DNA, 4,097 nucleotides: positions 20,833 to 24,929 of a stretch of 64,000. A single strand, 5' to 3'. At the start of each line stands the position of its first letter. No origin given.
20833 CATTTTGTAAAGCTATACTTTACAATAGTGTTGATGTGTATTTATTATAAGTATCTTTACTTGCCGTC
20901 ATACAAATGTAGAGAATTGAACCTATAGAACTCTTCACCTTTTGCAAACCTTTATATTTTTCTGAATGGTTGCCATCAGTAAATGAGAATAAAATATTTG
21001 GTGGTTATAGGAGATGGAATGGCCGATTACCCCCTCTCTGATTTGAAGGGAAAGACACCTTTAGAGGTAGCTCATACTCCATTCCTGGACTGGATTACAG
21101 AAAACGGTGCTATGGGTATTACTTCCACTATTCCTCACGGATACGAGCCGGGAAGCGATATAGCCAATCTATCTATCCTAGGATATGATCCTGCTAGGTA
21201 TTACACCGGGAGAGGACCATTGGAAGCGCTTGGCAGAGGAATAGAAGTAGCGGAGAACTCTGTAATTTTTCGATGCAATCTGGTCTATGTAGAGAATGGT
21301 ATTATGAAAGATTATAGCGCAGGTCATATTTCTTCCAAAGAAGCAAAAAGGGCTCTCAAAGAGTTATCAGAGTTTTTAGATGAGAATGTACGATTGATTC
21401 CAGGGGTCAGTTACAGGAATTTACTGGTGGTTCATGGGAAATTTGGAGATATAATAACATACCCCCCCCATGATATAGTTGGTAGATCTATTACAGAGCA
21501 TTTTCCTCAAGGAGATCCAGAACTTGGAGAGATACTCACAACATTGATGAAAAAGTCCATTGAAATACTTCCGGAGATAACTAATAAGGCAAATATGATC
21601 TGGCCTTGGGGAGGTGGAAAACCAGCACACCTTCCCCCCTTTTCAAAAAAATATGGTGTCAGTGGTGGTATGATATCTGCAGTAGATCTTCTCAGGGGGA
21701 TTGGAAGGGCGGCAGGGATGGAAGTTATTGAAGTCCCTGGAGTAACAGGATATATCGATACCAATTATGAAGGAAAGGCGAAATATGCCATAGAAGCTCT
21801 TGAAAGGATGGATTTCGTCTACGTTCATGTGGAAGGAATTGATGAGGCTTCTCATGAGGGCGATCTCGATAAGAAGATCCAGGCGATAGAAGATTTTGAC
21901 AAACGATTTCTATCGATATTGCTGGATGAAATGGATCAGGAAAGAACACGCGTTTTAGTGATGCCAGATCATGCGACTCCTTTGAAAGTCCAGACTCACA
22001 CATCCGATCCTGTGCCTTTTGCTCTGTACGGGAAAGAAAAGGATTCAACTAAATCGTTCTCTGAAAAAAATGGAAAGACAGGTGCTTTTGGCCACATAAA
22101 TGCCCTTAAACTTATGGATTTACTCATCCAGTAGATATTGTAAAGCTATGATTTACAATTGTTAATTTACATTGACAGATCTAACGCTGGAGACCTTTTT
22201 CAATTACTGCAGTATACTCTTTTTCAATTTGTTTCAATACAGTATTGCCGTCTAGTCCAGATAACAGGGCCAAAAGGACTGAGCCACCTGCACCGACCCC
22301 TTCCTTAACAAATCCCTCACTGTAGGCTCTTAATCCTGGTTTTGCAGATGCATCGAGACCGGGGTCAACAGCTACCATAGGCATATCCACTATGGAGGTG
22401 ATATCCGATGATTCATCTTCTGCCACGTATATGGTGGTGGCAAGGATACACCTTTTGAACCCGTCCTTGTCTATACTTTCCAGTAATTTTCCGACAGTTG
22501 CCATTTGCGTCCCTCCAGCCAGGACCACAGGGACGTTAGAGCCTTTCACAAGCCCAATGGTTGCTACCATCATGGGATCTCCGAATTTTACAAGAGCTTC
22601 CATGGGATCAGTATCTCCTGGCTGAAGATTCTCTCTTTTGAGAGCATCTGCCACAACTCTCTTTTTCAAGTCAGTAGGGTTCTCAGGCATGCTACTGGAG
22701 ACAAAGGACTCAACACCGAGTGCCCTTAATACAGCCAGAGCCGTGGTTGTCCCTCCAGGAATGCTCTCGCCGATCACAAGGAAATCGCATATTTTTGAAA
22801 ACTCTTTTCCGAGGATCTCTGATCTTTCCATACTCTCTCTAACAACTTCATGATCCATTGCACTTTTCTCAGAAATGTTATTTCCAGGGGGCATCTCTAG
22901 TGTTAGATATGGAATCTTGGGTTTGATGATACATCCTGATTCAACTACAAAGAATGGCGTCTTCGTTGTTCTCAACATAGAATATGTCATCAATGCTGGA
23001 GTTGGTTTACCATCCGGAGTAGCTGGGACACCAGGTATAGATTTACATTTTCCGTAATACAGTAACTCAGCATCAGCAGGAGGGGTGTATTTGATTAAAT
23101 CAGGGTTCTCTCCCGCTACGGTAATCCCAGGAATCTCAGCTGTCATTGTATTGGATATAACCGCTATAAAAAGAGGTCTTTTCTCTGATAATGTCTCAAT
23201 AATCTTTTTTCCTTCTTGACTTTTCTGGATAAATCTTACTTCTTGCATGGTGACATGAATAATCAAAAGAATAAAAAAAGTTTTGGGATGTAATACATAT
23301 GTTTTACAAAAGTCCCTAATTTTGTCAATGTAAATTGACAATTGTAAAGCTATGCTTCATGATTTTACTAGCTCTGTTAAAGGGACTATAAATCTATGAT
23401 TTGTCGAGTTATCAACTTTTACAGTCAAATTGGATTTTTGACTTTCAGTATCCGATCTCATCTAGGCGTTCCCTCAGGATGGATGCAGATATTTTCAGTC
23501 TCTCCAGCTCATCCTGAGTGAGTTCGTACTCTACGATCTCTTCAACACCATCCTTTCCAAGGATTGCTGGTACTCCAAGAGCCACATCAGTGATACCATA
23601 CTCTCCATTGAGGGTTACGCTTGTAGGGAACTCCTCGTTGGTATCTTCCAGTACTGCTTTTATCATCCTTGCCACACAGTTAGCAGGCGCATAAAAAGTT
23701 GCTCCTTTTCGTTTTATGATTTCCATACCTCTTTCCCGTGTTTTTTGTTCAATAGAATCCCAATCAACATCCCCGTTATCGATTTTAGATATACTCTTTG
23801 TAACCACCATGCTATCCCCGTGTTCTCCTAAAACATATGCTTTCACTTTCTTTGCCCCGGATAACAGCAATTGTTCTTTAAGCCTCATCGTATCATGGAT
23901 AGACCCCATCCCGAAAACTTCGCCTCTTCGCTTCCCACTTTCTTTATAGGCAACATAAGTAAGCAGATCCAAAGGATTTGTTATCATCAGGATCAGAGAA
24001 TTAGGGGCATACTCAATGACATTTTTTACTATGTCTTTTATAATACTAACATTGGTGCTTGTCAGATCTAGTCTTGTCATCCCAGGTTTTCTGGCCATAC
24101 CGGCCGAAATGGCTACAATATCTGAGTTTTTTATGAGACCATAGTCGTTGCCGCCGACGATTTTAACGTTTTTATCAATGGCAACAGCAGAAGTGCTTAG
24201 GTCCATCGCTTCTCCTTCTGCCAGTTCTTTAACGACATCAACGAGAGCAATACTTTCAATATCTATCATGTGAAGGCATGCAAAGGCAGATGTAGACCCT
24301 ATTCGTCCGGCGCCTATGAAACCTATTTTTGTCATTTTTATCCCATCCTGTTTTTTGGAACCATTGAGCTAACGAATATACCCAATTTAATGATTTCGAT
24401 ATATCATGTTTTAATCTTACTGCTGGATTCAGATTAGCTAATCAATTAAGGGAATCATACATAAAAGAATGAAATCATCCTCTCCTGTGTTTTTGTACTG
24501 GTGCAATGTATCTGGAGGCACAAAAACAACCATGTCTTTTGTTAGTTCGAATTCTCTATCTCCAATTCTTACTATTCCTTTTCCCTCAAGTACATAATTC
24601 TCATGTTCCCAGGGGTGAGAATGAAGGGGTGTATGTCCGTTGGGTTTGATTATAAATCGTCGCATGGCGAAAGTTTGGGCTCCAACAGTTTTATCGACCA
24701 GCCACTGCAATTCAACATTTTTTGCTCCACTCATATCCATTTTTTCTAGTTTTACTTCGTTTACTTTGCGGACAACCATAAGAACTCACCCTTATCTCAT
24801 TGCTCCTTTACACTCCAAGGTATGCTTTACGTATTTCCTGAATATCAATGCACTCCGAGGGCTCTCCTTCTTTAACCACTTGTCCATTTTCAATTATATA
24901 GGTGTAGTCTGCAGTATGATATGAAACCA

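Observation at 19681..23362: Mirror-alternating composite palindromes (P1/P2) occupy four consecutive intergenic regions and bracket three genes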

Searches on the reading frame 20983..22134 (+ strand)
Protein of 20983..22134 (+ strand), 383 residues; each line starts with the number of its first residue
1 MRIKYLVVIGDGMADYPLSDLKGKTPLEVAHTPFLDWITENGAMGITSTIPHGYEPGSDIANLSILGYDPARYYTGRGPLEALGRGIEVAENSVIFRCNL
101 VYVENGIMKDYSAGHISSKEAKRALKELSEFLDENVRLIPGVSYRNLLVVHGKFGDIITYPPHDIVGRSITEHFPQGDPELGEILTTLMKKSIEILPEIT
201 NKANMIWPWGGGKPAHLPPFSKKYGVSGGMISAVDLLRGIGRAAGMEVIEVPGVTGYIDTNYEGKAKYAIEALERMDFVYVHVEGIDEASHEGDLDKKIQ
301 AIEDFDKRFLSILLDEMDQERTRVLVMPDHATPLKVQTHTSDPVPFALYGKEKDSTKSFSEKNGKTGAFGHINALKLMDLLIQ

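Call 8: search_protein_families(library=pfam, proteins=[window:20983-22134:+])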
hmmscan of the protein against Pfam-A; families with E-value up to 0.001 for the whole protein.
window:20983-22134:+ (383 aa): 2 families
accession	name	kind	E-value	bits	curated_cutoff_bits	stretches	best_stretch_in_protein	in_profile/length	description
PF10143.14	PhosphMutase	-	7.2e-52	176.1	21.5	1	40-197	2-165/170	2,3-bisphosphoglycerate-independent phosphoglycerate mutase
PF01676.23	Metalloenzyme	-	1.4e-50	172.6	24.3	1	4-382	2-250/252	Metalloenzyme superfamily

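Call 70: find_homologous_proteins(query=window:21019-22134:+, max_evalue=1e-120)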
Query window:21019-22134:+ (371 aa): 37 proteins with E <= 1e-120 among 8000 candidates.
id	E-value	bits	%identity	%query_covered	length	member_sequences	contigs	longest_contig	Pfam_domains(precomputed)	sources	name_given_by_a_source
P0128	1.6e-249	845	100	100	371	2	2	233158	PF10143.15,PF01676.24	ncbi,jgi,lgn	jgi:2,3-bisphosphoglycerate-independent phosphoglycerate mutase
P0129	5.6e-145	501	57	100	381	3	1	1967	PF10143.15,PF01676.24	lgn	-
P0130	1.2e-140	487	56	100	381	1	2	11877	PF10143.15,PF01676.24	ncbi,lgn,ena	-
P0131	1.1e-128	447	54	100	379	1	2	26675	PF10143.15,PF01676.24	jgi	-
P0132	1.6e-128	447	53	100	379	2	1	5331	PF10143.15,PF01676.24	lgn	-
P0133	6.8e-128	445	55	100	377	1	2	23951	PF10143.15,PF01676.24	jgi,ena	-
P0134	1.0e-127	444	54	100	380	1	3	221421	PF10143.15,PF01676.24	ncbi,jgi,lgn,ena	-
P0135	4.4e-126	439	54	100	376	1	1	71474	PF10143.15,PF01676.24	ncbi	-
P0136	4.6e-126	439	54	100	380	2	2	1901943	PF10143.15,PF01676.24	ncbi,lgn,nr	ncbi:cofactor-independent phosphoglycerate mutase [Archaeoglobus veneficus]|nr:cofactor-independent 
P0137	6.5e-126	438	54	100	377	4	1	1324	PF10143.15,PF01676.24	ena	-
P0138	4.4e-125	435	53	100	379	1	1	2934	PF10143.15,PF01676.24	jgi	jgi:2,3-bisphosphoglycerate-independent phosphoglycerate mutase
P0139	4.9e-125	435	52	100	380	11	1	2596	PF10143.15,PF01676.24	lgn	-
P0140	9.2e-125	434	54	99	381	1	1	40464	PF10143.15,PF01676.24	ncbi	-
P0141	1.1e-124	434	52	99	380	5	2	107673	PF10143.15,PF01676.24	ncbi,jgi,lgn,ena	-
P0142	2.6e-124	433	52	100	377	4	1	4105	PF10143.15,PF01676.24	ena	-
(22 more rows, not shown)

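Call 71: find_encoding_contigs(protein=P0130, flank=10000, max_places=2)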
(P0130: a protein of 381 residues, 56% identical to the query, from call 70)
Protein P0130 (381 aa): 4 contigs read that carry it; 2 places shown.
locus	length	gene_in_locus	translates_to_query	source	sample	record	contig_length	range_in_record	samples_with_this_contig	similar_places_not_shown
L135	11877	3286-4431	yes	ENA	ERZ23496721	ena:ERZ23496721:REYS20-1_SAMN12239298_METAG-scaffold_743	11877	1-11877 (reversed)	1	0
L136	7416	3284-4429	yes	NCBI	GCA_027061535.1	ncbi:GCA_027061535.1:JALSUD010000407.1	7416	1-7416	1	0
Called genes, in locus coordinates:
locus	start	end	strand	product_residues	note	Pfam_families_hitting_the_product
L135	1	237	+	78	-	?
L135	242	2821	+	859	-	PF00133:tRNA-synt_1, PF01406:tRNA-synt_1e (faint), PF09334:tRNA-synt_1g, PF13603:tRNA-synt_1_2 (weak), PF09334:tRNA-synt_1g (weak), PF08264:Anticodon_1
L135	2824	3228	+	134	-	PF01978:TrmB, PF09339:HTH_IclR (faint)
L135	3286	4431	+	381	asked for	PF01676:Metalloenzyme, PF10143:PhosphMutase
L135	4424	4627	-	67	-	-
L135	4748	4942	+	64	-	PF01938:TRAM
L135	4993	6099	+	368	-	-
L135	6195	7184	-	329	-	PF00296:Bac_luciferase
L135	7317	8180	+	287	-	PF01937:ARMT1-like_dom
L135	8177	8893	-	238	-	PF01978:TrmB, PF12802:MarR_2 (weak), PF13412:HTH_24 (faint), PF09339:HTH_IclR (weak)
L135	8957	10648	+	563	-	PF07705:CARDB (faint), PF14728:PTHB1_GAE (faint), PF10633:NPCBM_assoc (weak)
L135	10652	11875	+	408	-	?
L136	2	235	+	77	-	?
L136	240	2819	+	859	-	PF00133:tRNA-synt_1, PF01406:tRNA-synt_1e (faint), PF09334:tRNA-synt_1g, PF13603:tRNA-synt_1_2 (weak), PF09334:tRNA-synt_1g (weak), PF08264:Anticodon_1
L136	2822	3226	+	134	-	PF01978:TrmB, PF09339:HTH_IclR (faint)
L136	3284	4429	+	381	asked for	PF01676:Metalloenzyme, PF10143:PhosphMutase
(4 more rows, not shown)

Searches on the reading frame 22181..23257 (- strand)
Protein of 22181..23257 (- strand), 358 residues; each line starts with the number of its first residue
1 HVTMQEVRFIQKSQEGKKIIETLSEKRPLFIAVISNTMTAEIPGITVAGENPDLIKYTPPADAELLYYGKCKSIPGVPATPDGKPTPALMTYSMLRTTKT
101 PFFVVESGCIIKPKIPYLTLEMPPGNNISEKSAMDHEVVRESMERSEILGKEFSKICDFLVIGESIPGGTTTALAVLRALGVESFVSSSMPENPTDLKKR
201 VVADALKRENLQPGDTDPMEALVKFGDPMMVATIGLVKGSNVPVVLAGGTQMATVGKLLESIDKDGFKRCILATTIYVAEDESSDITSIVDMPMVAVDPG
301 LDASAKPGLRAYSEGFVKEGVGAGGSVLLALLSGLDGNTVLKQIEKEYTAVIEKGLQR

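Call 8: search_protein_families(library=pfam, proteins=[window:22181-23251:-])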
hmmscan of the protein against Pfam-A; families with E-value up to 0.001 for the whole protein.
window:22181-23251:- (356 aa): 1 family
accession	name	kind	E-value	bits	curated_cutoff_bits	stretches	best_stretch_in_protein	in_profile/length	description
PF02277.22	DBI_PRT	-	1.5e-08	34.8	22.6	1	120-246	117-247/329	Phosphoribosyltransferase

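Call 23: find_homologous_proteins(query=window:22181-23257:-, max_evalue=1e-30)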
Query window:22181-23257:- (358 aa): 5770 proteins with E <= 1e-30 among 8000 candidates; the best 120 are listed.
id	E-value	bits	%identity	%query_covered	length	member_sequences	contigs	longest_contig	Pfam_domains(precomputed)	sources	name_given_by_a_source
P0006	4.9e-229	777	100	100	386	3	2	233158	PF02277.23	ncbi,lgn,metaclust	metaclust:\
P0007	1.3e-113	398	57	91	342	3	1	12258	PF02277.23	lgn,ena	-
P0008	1.4e-112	394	55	96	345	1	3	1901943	PF02277.23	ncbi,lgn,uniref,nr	ncbi:nicotinate mononucleotide-dependent phosphoribosyltransferase CobT [Archaeoglobus veneficus]|un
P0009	3.4e-112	393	57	92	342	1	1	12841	PF02277.23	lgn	-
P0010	9.6e-112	392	57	93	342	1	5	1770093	PF02277.23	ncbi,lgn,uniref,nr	ncbi:TIGR00303 family protein [Geoglobus ahangari]|uniref:UPF0284 protein GAH_01592 n=1 Tax=Geoglobu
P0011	1.4e-111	391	56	96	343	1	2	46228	PF02277.23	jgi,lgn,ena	jgi:uncharacterized protein (TIGR00303 family)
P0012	5.8e-111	389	56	97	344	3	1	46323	PF02277.23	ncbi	-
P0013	6.0e-111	389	55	94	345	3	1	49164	PF02277.23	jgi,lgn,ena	-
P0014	1.4e-110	388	56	91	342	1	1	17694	PF02277.23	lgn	-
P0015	3.7e-110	386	58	94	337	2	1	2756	PF02277.23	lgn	-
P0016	4.2e-110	386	57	91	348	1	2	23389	PF02277.23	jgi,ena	-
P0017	4.6e-110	386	55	93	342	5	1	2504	PF02277.23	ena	-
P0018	5.4e-110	386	55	92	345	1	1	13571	PF02277.23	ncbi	-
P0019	6.2e-110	386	53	98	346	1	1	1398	PF02277.23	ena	-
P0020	6.5e-110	385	56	91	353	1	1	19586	PF02277.23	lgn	-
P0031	2.3e-107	377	56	91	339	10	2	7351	PF02277.23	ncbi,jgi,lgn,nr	ncbi:MAG TPA: TIGR00303 family protein [Archaeoglobus profundus]|nr:TIGR00303 family protein [Archae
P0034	4.7e-107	376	54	92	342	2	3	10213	PF02277.23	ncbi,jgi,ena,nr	ncbi:TIGR00303 family protein [Archaeoglobales archaeon]|nr:MAG: TIGR00303 family protein [Archaeogl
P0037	7.0e-107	376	52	95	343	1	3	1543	PF02277.23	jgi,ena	jgi:uncharacterized protein (TIGR00303 family)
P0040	1.6e-106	374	55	93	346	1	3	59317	PF02277.23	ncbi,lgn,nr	ncbi:MAG: TIGR00303 family protein [Archaeoglobaceae archaeon]|nr:TIGR00303 family protein [Archaeog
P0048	4.1e-106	373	53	96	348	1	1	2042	PF02277.23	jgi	jgi:uncharacterized protein (TIGR00303 family)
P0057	1.5e-105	371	53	95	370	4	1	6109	PF02277.23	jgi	jgi:uncharacterized protein (TIGR00303 family)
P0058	1.5e-105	371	54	92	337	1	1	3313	PF02277.23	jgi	jgi:uncharacterized protein (TIGR00303 family)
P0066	9.4e-105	369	52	97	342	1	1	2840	PF02277.23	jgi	jgi:uncharacterized protein (TIGR00303 family)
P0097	3.0e-101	357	53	93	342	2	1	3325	PF02277.23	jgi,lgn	jgi:uncharacterized protein (TIGR00303 family)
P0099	4.5e-101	356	47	99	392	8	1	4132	PF02277.23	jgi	jgi:uncharacterized protein (TIGR00303 family)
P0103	9.4e-101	355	54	95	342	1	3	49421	PF02277.23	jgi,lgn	jgi:uncharacterized protein (TIGR00303 family)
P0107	3.2e-100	354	47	100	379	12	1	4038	PF02277.23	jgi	jgi:uncharacterized protein (TIGR00303 family)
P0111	2.1e-99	351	51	94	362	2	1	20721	-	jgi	jgi:uncharacterized protein (TIGR00303 family)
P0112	4.5e-99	350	51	98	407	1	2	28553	PF02277.23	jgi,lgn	jgi:uncharacterized protein (TIGR00303 family)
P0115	8.3e-99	349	53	95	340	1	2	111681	PF02277.23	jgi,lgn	jgi:uncharacterized protein (TIGR00303 family)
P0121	2.2e-96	341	50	94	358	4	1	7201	PF02277.23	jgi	jgi:uncharacterized protein (TIGR00303 family)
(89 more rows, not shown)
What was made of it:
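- Tried and rejected: The CobT and ApgM searches gave nothing between 100% and 57% (calls 23, 70).
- Checked: Archaeal CobT, TIGR00303/UPF0284 family (-; call 23).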

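Call 24: list_cluster_members(proteins=[P0006])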
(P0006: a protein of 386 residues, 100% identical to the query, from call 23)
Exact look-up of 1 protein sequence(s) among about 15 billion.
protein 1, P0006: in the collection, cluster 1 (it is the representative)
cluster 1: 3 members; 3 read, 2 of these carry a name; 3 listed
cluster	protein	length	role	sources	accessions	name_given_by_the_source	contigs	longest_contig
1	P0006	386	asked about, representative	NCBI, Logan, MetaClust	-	\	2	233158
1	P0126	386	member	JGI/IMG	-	uncharacterized protein (TIGR00303 family)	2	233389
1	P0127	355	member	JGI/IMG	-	-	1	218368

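Call 26: find_encoding_contigs(protein=P0127, flank=10000, max_places=6)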
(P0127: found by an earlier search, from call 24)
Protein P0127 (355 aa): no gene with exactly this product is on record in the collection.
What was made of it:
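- Tried and rejected: The look-up of P0127 found nothing (call 26).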

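Call 58: find_encoding_contigs(protein=P0008, flank=10000, max_places=1)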
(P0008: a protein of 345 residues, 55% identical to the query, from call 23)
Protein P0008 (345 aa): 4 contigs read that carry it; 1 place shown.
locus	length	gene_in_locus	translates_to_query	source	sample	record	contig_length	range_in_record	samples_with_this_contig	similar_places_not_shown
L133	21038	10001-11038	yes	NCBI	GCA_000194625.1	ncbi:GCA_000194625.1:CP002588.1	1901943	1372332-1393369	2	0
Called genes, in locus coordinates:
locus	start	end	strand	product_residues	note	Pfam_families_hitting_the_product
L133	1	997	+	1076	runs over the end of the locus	PF25596:CPSase_L_D1, PF02786:CPSase_L_D2, PF07478:Dala_Dala_lig_C (weak), PF02787:CPSase_L_D3, PF25596:CPSase_L_D1, PF02222:ATP-grasp, PF02786:CPSase_L_D2, PF02142:MGS, +7 more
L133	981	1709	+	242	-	PF00731:AIRC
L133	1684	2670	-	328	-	PF07885:Ion_trans_2, PF02254:TrkA_N, PF02080:TrkA_C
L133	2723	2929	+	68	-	-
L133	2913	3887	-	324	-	PF07719:TPR_2 (faint), PF13176:TPR_7 (faint), PF13181:TPR_8 (faint), PF17874:TPR_MalT (weak), PF24885:TPR_NPHP3, PF13424:TPR_12, PF00515:TPR_1 (weak), PF13374:TPR_10 (weak)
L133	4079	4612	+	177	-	PF01558:POR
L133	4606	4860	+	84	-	PF13187:Fer4_9 (faint), PF00037:Fer4 (weak), PF13237:Fer4_10, PF14697:Fer4_21, PF25160:LdpA_Fe-S-bd (weak), PF12838:Fer4_7, PF00037:Fer4, PF12837:Fer4_6 (weak), +2 more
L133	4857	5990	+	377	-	PF01855:POR_N, PF17147:PFOR_II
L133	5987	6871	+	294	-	PF02775:TPP_enzyme_C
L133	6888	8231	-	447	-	PF02449:Glyco_hydro_42 (faint)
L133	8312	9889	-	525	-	PF01935:DUF87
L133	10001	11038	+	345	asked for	PF02277:DBI_PRT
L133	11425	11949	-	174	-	PF24038:DUF7347 (weak), PF12840:HTH_20, PF25213:HVO_A0261_N, PF01022:HTH_5, PF01047:MarR (weak), PF13412:HTH_24, PF13463:HTH_27 (weak), PF14947:HTH_45, +4 more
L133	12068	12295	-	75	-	-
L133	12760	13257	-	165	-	PF13358:DDE_3, PF03184:DDE_1 (weak)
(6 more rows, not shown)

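Call 59: find_encoding_contigs(protein=P0013, flank=10000, max_places=1)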
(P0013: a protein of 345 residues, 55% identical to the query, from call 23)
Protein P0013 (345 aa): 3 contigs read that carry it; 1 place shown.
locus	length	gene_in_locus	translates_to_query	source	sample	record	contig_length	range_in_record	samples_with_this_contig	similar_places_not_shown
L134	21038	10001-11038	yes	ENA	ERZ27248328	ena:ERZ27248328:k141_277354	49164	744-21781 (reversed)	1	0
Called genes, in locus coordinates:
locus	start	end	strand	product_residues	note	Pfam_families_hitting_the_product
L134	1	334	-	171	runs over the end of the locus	PF07790:Pilin_N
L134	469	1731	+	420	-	PF01142:TruD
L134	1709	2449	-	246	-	-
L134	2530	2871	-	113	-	PF01910:Thiamine_BP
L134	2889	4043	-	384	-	PF00091:Tubulin, PF12327:FtsZ_C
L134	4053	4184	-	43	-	PF01402:RHH_1 (weak)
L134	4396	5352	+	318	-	PF06626:DUF1152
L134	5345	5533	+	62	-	-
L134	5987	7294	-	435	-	PF00501:AMP-binding, PF14535:AMP-binding_C_2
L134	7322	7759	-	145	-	PF27154:ORF11_beta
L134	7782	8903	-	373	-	PF07690:MFS_1, PF00083:Sugar_tr (weak), PF05977:MFS_3, PF07690:MFS_1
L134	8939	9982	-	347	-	PF07670:Gate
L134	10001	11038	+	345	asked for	PF02277:DBI_PRT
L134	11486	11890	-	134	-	-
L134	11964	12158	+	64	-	-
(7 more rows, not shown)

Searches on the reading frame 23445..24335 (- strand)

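Call 8: search_protein_families(library=pfam, proteins=[window:23445-24335:-])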
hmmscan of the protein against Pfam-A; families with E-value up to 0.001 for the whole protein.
window:23445-24335:- (296 aa): 3 families
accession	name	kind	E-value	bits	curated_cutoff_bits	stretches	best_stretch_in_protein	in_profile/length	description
PF00056.29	Ldh_1_N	-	5.4e-38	130.6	27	1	2-142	1-141/141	lactate/malate dehydrogenase, NAD binding domain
PF02866.23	Ldh_1_C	-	1.3e-26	94.1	22.6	1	161-293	20-169/174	lactate/malate dehydrogenase, alpha/beta C-terminal domain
PF02056.22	Glyco_hydro_4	-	8.6e-05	22.6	23.2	1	95-136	120-161/183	Family 4 glycosyl hydrolase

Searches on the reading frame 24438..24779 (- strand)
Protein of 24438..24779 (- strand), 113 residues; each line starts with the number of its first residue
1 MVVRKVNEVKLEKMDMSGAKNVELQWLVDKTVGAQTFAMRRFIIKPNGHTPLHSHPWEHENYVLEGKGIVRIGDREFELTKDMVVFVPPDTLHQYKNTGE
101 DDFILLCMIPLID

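Call 8: search_protein_families(library=pfam, proteins=[window:24438-24779:-])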
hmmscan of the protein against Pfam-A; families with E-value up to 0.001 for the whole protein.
window:24438-24779:- (113 aa): 5 families
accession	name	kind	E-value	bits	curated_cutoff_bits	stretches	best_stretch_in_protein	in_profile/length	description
PF07883.17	Cupin_2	-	1.4e-17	63.6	27.2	1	41-108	2-69/70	Cupin domain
PF02311.25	AraC_binding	-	6.8e-11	42.5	21.1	1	46-103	12-69/135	AraC-like ligand binding domain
PF01050.24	MannoseP_isomer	-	4.9e-06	27.1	23.6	1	34-100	25-92/116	Mannose-6-phosphate isomerase C-terminal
PF00190.28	Cupin_1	-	7.7e-05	22.7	22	1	37-107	34-112/151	Cupin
PF16867.11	DMSP_lyase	-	0.00035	20.8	27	1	42-98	100-156/162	Dimethlysulfonioproprionate lyase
